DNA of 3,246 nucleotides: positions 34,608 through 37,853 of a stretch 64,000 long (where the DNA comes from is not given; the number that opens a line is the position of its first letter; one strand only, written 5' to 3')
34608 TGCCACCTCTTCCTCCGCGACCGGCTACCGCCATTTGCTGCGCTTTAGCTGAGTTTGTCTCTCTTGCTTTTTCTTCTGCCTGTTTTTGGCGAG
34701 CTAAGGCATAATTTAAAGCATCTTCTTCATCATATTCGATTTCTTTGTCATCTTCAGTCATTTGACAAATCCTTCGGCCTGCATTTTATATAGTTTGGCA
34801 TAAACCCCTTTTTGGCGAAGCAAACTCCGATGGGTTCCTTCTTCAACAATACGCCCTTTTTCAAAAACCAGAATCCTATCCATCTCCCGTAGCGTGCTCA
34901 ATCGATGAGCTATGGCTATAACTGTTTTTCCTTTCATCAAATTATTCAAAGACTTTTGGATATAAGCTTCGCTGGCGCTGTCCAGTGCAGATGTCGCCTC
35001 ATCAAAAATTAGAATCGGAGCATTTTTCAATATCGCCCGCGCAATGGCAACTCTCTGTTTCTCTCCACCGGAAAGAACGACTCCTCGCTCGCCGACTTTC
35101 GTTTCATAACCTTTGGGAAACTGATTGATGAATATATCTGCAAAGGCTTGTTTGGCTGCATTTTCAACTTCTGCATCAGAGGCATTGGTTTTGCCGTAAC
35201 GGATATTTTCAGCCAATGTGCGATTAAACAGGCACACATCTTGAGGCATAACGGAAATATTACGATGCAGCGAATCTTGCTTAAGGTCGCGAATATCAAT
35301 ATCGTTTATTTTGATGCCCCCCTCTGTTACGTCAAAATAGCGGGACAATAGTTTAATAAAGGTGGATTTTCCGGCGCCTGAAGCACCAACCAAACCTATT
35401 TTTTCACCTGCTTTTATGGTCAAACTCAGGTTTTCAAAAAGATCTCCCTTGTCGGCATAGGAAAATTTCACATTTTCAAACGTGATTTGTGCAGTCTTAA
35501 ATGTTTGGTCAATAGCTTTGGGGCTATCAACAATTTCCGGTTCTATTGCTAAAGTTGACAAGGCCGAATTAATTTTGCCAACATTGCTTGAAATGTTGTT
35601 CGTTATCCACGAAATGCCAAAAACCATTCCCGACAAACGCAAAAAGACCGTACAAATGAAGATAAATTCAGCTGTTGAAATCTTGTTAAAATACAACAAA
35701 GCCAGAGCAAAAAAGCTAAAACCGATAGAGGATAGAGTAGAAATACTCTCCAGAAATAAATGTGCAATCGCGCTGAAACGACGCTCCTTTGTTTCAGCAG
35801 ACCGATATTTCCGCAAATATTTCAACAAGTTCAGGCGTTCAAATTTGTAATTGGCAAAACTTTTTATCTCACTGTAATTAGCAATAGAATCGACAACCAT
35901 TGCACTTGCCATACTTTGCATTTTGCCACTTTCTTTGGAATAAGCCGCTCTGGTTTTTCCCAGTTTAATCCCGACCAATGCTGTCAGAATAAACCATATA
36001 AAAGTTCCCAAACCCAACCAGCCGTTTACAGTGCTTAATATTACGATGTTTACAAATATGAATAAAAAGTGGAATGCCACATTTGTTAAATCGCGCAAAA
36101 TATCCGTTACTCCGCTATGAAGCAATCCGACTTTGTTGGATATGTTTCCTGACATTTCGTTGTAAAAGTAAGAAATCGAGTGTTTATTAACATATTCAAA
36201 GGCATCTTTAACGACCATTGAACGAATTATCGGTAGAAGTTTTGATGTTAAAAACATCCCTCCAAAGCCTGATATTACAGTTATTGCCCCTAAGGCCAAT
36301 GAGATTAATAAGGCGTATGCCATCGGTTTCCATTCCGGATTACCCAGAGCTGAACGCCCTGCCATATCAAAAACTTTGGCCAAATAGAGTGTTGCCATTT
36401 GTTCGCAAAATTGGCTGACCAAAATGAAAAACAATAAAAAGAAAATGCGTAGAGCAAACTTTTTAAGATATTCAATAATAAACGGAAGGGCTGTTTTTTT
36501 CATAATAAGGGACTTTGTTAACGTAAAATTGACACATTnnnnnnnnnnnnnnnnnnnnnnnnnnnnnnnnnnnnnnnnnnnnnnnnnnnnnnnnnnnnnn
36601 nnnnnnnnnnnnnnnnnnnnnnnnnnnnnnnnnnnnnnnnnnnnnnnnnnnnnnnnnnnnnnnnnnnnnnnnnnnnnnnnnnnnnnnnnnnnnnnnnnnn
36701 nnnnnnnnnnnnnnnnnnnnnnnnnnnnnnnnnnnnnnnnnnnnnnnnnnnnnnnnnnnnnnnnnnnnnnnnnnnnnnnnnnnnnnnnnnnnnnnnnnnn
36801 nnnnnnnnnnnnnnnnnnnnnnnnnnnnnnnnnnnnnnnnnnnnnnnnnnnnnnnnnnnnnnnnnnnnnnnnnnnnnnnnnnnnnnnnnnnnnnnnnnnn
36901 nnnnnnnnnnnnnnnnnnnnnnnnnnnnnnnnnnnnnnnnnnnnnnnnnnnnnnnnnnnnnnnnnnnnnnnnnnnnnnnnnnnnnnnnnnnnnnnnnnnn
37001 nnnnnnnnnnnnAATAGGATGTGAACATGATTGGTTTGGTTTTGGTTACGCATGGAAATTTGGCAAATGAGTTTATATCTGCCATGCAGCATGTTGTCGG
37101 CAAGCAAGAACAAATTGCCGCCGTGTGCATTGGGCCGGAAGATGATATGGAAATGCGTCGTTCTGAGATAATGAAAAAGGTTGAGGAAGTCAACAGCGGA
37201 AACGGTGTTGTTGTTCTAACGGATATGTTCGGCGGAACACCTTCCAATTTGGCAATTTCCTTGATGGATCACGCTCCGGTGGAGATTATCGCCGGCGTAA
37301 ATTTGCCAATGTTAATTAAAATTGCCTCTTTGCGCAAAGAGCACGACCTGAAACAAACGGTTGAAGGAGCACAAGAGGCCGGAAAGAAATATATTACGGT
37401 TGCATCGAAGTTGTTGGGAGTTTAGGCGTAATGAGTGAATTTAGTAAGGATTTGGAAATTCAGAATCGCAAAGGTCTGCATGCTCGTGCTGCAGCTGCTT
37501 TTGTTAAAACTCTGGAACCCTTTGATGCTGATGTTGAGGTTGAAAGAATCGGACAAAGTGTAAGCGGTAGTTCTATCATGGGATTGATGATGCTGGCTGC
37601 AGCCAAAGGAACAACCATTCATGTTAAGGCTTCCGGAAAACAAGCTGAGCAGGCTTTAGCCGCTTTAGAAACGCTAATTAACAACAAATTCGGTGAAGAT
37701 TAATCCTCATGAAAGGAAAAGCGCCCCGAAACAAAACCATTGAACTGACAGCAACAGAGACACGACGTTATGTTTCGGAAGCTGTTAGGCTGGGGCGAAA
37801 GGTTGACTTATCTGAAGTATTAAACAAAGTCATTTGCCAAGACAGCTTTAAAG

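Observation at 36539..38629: Orphan CcrM-like methyltransferase apparently co-transcribed with the regulatory PTS (EIIA-Man, HPr); HprK absent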

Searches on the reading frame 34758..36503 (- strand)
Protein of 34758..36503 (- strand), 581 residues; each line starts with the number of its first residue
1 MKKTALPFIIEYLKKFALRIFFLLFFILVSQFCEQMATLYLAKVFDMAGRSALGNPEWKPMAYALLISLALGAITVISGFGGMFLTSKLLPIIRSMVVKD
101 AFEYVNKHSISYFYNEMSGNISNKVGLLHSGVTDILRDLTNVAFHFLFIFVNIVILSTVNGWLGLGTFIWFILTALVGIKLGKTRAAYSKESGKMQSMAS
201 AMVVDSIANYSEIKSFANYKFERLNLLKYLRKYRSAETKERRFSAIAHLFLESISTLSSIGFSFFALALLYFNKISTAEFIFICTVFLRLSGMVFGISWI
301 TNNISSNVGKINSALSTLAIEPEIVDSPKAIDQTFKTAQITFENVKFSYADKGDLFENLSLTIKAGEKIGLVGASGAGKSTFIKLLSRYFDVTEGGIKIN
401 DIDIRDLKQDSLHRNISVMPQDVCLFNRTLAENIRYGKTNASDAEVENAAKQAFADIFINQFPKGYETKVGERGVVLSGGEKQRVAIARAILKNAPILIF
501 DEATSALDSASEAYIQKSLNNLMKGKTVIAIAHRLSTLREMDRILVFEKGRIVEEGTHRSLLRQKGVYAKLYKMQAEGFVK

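Call 3: search_protein_families(library=pfam, proteins=[window:34758-36503:-], max_evalue=0.01)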
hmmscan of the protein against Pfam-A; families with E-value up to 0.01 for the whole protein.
window:34758-36503:- (581 aa): 6 families
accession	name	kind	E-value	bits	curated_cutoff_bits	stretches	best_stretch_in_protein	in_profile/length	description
PF00005.33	ABC_tran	-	2.4e-33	116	25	1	357-505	2-137/137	ABC transporter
PF00664.28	ABC_membrane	-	5.7e-18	66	28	1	20-288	1-268/274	ABC transporter transmembrane region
PF02463.25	SMC_N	-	1.8e-08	34.5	40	1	317-545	110-209/220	RecF/RecN/SMC N terminal domain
PF03193.22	RsgA_GTPase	-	0.0036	17.6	30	1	344-393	85-133/174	RsgA GTPase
PF13304.12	AAA_21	-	0.0083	16.7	27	0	370-401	3-34/304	AAA domain, putative AbiEii toxin, Type IV TA system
PF00004.35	AAA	-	0.0092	16.9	21.2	0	371-540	3-116/131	ATPase family associated with various cellular activities (AAA)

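Call 4: search_protein_families(library=ncbifam, proteins=[window:34758-36503:-], max_evalue=0.01)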
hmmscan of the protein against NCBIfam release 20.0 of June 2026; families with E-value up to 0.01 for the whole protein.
window:34758-36503:- (581 aa): 189 families (the best 25 are shown)
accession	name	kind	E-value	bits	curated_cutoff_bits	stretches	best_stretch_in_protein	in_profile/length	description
TIGR02203.1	MsbA_lipidA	equivalog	4.8e-105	352.2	602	1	40-576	36-570/572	lipid A export permease/ATP-binding protein MsbA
NF045513.1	HepA_fam_ABC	equivalog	6.6e-103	345.2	725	1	92-575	125-609/610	heterocyst formation ABC transporter subunit HepA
TIGR02204.1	MsbA_rel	hypoth_equivalog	1e-101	341.4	780.4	1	4-575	4-575/576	ABC transporter, permease/ATP-binding protein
NF010178.0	PRK13657.1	equivalog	2.3e-98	330.1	733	1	70-575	64-570/588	glucan ABC transporter ATP-binding protein/ permease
NF052233.1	CphA_assoc_ABC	equivalog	1.3e-94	318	880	1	97-577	265-745/766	cyanophycin metabolism-associated ABC transporter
TIGR01846.1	type_I_sec_HlyB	subfamily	6.9e-89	299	725.55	1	110-577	227-694/694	type I secretion system permease/ATPase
TIGR00958.1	3a01208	subfamily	8.7e-88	295.3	874.6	1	10-571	153-710/711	antigen peptide transporter 2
NF008381.0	PRK11176.1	equivalog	4.7e-86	289.4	867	1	72-576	79-580/582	lipid A ABC transporter ATP-binding protein/permease MsbA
TIGR03375.1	type_I_sec_LssB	subfamily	1.8e-80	271.1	693.1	1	142-564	267-691/696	type I secretion system permease/ATPase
TIGR01192.1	chvA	subfamily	6.4e-79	266.1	585.4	1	181-574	177-569/585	glucan export ABC transporter ATP-binding protein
TIGR03796.1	NHLM_micro_ABC1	equivalog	9.3e-74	248.9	853.3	1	95-571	227-708/710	NHLP family bacteriocin export ABC transporter peptidase/permease/ATPase subunit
NF008364.0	PRK11160.1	equivalog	1.7e-72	244.9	630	1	139-573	138-573/575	heme ABC transporter ATP-binding protein/permease CydC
TIGR02857.1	CydD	equivalog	3.4e-71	240.8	435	1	74-546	60-528/529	thiol reductant ABC exporter subunit CydD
TIGR03797.1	NHLM_micro_ABC2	equivalog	1.6e-68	231.8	709.4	1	110-575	224-685/686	NHLP bacteriocin export ABC transporter permease/ATPase subunit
NF008055.0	PRK10789.1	equivalog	5e-68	230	845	1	296-575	293-571/590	SmdA family multidrug ABC transporter permease/ATP-binding protein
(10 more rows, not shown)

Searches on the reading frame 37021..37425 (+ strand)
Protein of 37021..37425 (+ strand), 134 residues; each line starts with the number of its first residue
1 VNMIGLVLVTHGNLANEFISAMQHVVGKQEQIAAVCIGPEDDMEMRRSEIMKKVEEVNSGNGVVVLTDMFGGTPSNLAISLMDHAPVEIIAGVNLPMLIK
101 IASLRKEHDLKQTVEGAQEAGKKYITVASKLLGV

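Call 3: search_protein_families(library=pfam, proteins=[window:37021-37425:+], max_evalue=0.01)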
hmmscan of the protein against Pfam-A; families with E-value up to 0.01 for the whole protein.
window:37021-37425:+ (134 aa): 1 family
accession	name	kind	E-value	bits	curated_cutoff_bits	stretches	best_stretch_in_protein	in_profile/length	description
PF03610.21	EIIA-man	-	1.7e-31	109.2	21.4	1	5-116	1-114/116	PTS system fructose IIA component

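Call 4: search_protein_families(library=ncbifam, proteins=[window:37021-37425:+], max_evalue=0.01)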
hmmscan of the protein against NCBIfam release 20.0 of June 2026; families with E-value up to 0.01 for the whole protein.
window:37021-37425:+ (134 aa): 4 families
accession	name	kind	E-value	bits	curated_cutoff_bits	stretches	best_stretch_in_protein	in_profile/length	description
NF040761.1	AgaF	equivalog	5.5e-27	94.7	130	1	3-127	1-126/144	PTS galactosamine/N-acetylgalactosamine transporter subunit IIA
TIGR00824.1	EIIA-man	subfamily_domain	3.7e-20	72.2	98.35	1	3-115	1-114/116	mannose/fructose/sorbose PTS transporter subunit IIA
NF011670.1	PRK15088.1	equivalog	2.9e-19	69.2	400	1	4-126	3-127/323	PTS mannose transporter subunit IIAB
NF008380.0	PRK11175.1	equivalog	0.0099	14.9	227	0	30-114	155-242/313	universal stress protein UspE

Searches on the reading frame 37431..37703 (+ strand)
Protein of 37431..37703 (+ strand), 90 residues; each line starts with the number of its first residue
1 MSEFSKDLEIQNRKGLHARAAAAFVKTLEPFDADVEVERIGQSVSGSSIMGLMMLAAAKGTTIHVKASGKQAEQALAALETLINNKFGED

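Call 3: search_protein_families(library=pfam, proteins=[window:37431-37703:+], max_evalue=0.01)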
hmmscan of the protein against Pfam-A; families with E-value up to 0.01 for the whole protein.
window:37431-37703:+ (90 aa): 1 family
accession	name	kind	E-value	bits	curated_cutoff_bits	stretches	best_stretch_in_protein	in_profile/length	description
PF00381.24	PTS-HPr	-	1.4e-28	99.2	23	1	5-84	2-80/81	PTS HPr component phosphorylation site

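Call 4: search_protein_families(library=ncbifam, proteins=[window:37431-37703:+], max_evalue=0.01)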
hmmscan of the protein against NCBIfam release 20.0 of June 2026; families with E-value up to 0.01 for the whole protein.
window:37431-37703:+ (90 aa): 9 families
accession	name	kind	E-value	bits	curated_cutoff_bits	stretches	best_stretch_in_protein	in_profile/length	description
TIGR01003.1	PTS_HPr_family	subfamily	1.5e-26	92.2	47.9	1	4-84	2-82/82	HPr family phosphocarrier protein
NF010354.0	PRK13782.1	equivalog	1.8e-18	66.3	123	1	6-85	4-83/85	HPr family phosphocarrier protein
NF008478.1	PRK11377.1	equivalog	4.7e-18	65.5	520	1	9-89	161-241/473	dihydroxyacetone kinase phosphoryl donor subunit DhaM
NF010352.0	PRK13780.1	equivalog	4.4e-17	61.7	110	1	5-85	3-83/88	phosphocarrier protein HPr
NF008146.0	PRK10897.1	equivalog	1.2e-16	60.8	119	1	6-90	5-90/90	PTS phosphocarrier protein NPr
NF041319.1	PTS-HPr_Halo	equivalog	2.8e-16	59.8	140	1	9-84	6-84/87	phosphocarrier protein HPr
NF008319.0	PRK11109.1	equivalog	8.4e-16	58.2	302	1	4-89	286-374/376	fused PTS fructose transporter subunit IIA/HPr protein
NF010351.0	PRK13779.1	equivalog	1.3e-12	47.4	766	1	9-89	420-503/503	bifunctional PTS system fructose-specific transporter subunit IIA/HPr protein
NF008104.0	PRK10850.1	equivalog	2.2e-11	43.7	153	1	4-83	2-81/85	phosphocarrier protein Hpr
